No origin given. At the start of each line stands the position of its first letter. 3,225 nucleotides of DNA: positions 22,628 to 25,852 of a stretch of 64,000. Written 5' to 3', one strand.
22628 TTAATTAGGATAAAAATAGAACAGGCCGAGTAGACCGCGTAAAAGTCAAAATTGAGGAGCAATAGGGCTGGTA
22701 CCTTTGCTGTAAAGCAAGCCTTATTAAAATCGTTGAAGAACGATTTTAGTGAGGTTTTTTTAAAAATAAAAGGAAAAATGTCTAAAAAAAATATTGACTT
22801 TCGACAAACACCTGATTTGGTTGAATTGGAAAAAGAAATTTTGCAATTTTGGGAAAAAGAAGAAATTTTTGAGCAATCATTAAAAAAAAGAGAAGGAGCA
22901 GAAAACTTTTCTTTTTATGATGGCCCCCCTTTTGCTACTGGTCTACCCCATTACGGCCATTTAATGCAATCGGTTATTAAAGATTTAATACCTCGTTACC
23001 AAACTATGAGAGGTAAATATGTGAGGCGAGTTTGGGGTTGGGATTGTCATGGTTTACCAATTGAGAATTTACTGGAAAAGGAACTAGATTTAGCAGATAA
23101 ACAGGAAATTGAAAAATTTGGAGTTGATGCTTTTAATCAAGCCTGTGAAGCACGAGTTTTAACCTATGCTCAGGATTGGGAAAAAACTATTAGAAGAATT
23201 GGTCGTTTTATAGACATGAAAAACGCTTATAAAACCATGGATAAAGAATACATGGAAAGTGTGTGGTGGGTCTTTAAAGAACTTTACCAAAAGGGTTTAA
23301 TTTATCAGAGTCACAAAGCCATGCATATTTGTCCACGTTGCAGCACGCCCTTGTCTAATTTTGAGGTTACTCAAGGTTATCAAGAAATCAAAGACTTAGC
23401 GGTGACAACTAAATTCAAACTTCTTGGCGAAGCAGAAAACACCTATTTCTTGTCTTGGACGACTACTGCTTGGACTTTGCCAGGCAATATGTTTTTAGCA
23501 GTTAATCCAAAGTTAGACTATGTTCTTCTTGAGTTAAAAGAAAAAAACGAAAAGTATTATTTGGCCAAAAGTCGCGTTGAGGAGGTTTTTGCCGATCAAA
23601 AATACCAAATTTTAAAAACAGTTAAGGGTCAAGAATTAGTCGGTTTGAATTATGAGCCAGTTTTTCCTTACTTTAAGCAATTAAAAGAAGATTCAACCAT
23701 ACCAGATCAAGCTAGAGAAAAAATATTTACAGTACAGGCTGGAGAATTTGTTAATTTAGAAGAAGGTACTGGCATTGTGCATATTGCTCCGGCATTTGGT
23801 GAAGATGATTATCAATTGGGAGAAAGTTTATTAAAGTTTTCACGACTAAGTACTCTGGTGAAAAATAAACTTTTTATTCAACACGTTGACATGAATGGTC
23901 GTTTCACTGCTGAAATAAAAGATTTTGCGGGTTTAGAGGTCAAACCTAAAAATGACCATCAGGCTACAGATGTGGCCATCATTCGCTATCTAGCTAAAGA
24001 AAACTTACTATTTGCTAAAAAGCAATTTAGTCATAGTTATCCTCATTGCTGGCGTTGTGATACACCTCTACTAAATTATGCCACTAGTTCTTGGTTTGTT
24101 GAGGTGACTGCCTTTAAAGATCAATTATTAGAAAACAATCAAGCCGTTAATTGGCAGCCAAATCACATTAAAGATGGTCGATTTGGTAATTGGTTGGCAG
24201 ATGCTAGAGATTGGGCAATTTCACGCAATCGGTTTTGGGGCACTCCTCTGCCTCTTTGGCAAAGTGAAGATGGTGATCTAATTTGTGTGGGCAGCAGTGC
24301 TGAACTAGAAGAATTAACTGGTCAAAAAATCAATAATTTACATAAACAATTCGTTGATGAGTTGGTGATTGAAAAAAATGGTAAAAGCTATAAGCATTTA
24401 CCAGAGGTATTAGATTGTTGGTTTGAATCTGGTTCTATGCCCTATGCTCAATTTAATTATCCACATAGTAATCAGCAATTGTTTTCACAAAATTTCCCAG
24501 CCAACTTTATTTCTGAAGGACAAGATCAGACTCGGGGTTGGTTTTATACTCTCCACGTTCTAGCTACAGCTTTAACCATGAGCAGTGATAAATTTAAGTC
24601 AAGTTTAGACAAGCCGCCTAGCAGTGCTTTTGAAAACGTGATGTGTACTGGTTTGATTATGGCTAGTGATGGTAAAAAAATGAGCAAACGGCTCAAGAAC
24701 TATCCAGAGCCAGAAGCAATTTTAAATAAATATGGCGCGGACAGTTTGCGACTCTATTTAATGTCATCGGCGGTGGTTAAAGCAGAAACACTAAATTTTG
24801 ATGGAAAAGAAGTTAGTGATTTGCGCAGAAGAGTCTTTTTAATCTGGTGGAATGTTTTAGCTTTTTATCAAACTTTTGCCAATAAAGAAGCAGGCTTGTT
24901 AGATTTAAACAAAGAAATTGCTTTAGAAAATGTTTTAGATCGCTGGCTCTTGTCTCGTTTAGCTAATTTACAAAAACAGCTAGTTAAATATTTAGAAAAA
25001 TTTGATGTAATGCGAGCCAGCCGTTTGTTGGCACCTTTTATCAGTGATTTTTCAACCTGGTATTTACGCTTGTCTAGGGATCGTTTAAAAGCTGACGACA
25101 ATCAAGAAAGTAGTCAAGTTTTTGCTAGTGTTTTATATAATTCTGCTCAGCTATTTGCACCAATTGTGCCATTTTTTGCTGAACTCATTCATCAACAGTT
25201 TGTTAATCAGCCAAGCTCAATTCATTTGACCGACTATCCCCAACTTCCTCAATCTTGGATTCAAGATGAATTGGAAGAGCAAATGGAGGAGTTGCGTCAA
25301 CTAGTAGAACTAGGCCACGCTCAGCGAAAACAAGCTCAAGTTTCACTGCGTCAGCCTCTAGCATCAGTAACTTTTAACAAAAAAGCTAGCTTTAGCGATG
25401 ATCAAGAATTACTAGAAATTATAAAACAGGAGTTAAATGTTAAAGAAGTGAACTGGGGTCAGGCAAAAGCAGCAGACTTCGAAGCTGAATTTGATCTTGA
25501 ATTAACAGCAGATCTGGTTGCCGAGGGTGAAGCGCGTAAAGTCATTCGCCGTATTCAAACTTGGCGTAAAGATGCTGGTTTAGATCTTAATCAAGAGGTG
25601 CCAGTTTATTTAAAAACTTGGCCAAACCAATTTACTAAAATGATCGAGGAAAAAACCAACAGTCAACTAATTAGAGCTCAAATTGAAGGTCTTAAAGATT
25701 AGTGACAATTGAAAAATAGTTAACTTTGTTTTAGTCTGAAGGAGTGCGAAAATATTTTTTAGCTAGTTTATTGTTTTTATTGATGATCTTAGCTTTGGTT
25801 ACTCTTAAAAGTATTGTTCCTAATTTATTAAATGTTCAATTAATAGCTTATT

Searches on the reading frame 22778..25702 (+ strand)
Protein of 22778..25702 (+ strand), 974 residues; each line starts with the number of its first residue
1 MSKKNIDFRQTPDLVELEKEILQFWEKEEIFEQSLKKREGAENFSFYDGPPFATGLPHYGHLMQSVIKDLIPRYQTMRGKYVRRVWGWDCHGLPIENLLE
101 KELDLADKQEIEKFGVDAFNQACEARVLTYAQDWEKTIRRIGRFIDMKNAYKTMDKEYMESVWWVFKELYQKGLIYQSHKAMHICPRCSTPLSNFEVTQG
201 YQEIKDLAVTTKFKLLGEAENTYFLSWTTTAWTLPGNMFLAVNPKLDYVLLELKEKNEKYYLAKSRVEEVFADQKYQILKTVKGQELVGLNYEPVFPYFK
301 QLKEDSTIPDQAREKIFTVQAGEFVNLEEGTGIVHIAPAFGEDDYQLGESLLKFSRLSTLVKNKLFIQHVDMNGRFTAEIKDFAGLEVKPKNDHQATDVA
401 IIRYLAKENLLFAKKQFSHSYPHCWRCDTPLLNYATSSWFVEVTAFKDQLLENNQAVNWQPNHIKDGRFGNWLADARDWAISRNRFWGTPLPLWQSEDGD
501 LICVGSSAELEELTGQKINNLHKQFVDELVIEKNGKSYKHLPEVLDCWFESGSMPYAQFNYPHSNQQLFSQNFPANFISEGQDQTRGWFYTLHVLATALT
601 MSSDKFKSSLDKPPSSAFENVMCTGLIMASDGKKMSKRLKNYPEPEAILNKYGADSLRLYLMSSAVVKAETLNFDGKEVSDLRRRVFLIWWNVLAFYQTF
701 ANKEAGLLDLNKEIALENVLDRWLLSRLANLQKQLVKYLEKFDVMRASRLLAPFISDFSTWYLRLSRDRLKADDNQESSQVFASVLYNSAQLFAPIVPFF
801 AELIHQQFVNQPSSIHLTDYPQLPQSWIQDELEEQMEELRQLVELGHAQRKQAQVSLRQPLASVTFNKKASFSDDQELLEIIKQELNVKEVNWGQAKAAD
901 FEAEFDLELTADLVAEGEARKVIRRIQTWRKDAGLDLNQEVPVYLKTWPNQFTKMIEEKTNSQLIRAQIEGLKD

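Call 10: search_protein_families(library=pfam, proteins=[window:22778-25702:+])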
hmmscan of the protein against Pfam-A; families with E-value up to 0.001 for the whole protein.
window:22778-25702:+ (974 aa): 5 families
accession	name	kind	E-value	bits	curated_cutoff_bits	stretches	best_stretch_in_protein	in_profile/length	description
PF00133.28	tRNA-synt_1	-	4.6e-140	467.5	22.7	1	21-672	2-413/414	tRNA synthetases class I (I, L, M and V)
PF08264.19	Anticodon_1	-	3.2e-27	95.6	25.1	1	721-862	1-145/148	Anticodon-binding domain of tRNA ligase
PF09334.17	tRNA-synt_1g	-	8.9e-20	71.2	20.1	1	51-197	8-135/391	tRNA synthetases class I (M)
PF19302.4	DUF5915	-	5.3e-09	36.3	27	1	905-949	104-148/195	Domain of unknown function (DUF5915)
PF01406.26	tRNA-synt_1e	-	0.00052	19.9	27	0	622-676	242-293/301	tRNA synthetases class I (C) catalytic domain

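Call 12: find_related_loci(query=window:22778-25702:+, collection=genome_contigs, flank=3000)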
Query window:22778-25702:+ (974 aa) in genome_contigs; peptide patterns used: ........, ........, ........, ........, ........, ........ (x = any residue, [..] = any of these).
286 stretches matched a pattern; 226 encode a relative of the query (tblastn E <= 1e-3); the best 80 are kept; 80 distinct loci.
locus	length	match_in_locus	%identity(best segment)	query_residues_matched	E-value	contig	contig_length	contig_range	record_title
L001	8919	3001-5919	93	1-974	0e+0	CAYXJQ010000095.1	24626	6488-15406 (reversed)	MAG TPA_asm: uncultured Pseudomonadales bacterium isolate SRP067234_co1_163 genome assembly, contig: k99_681327, whole g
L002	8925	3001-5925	77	1-974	0e+0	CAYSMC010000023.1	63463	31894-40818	MAG TPA_asm: uncultured Pseudomonadales bacterium isolate SRP067234_co1_86 genome assembly, contig: k99_280011, whole ge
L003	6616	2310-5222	77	4-974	0e+0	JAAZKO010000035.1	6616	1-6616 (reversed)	MAG: Candidatus Paceibacterota bacterium isolate AS22ysBPME_311 96029_AS22, whole genome shotgun sequence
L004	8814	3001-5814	60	7-966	0e+0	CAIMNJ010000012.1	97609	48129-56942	uncultured bacterium isolate LaPlata_bin-1529 genome assembly, contig: bin-1529:12/18, whole genome shotgun sequence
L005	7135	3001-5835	59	7-973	0e+0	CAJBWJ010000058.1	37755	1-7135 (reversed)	uncultured bacterium isolate Loc080925-5-5m_bin-0562 genome assembly, contig: bin-0562:58/86, whole genome shotgun seque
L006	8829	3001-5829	59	7-971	0e+0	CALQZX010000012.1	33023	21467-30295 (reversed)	MAG: Parcubacteria group bacterium isolate MiH-14oct19-109 genome assembly, contig: MiH-14oct19-C2394, whole genome shot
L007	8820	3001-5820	60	7-968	0e+0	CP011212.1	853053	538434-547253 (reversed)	MAG: candidate division TM6 bacterium GW2011_GWF2_28_16 chromosome, complete genome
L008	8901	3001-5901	74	7-974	0e+0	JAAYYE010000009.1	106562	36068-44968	MAG: Candidatus Paceibacterota bacterium isolate AS06rmzACSIP_209 281070_AS06, whole genome shotgun sequence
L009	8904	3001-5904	74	7-974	0e+0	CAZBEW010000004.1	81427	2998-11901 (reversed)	MAG TPA_asm: uncultured Pseudomonadales bacterium isolate SRP294416_co3_632 genome assembly, contig: NODE_189_length_814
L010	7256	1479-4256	51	18-947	0e+0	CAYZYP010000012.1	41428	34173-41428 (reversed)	MAG TPA_asm: uncultured Gammaproteobacteria bacterium isolate SRP062349_co5_339 genome assembly, contig: NODE_209_length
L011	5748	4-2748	60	28-964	0e+0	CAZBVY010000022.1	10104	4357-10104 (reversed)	MAG TPA_asm: uncultured Pseudomonadales bacterium isolate binchicken_co212_140 genome assembly, contig: NODE_8750_length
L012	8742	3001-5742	46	16-964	0e+0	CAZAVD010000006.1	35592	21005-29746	MAG TPA_asm: uncultured Gammaproteobacteria bacterium isolate SRP200020_co1_195 genome assembly, contig: NODE_1549_lengt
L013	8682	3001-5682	47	16-947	0e+0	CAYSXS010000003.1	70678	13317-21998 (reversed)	MAG TPA_asm: uncultured Gammaproteobacteria bacterium isolate SRP104257_co1_382 genome assembly, contig: NODE_51_length_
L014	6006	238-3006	47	17-969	0e+0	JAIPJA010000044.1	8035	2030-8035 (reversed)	MAG: Candidatus Paceibacterota bacterium isolate Tobar13m-G48 Tobar13m-C7584, whole genome shotgun sequence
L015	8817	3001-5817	47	5-944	0e+0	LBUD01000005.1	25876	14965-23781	MAG: Parcubacteria group bacterium GW2011_GWA2_38_13 US74_C0005, whole genome shotgun sequence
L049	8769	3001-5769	39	15-962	0e+0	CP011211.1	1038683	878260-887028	MAG: Candidatus Saccharibacteria bacterium GW2011_GWC2_44_17, complete genome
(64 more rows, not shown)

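Call 77: search_protein_families(library=pfam, proteins=[L049:2339-2899:+], max_evalue=0.001)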
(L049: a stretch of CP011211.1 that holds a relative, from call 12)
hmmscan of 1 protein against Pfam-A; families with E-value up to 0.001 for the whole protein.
L049:2339-2899:+ (186 aa): 1 family
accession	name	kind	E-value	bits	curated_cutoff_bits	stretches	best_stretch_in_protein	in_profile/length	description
PF03352.18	Adenine_glyco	-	2.3e-75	252.8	25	1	5-180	1-176/177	Methyladenine glycosylase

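Call 79: search_solved_structures(query=window:22778-25702:+, max_evalue=1e-20)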
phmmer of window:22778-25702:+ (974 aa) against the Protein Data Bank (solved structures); distinct sequences matched with E-value up to 1e-20: 28.
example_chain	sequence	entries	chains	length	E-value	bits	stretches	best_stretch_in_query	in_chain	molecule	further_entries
8wnd_A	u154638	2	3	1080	2.3e-226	757.1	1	17-894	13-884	isoleucine--tRNA ligase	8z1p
9w01_B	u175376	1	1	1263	2.1e-225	754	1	17-894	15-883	Isoleucine--tRNA ligase, cytoplasmic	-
9wqs_A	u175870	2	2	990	9.7e-225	751.7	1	17-894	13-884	Isoleucine--tRNA ligase, cytoplasmic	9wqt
7d5c_A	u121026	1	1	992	9.7e-225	751.7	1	17-894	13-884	Isoleucine--tRNA ligase, cytoplasmic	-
6ldk_A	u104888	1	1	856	4.7e-213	713.1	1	17-808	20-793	Isoleucine--tRNA ligase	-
8c8v_A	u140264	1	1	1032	1.3e-204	685.1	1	15-895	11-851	Isoleucine--tRNA ligase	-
8c8u_A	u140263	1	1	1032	1.5e-204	684.9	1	15-895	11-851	Isoleucine--tRNA ligase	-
8c9d_A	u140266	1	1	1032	4.8e-203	679.9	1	15-895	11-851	Isoleucine--tRNA ligase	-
8c8w_A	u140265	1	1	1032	2.3e-201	674.4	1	15-895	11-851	Isoleucine--tRNA ligase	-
1ile_A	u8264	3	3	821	6.8e-194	649.6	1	12-853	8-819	ISOLEUCYL-TRNA SYNTHETASE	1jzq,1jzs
1ffy_A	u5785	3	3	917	1.3e-86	294.6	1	6-825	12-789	ISOLEUCYL-TRNA SYNTHETASE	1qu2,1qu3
8c9e_A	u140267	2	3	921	4.7e-84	286.1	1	8-880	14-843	Isoleucine--tRNA ligase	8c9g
8c9f_A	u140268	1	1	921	1.4e-81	277.9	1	8-880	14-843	Isoleucine--tRNA ligase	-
8wni_A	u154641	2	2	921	1.8e-62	214.7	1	18-804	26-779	Isoleucine--tRNA ligase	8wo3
8wnf_A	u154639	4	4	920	2.3e-62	214.3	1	18-804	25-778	Isoleucine--tRNA ligase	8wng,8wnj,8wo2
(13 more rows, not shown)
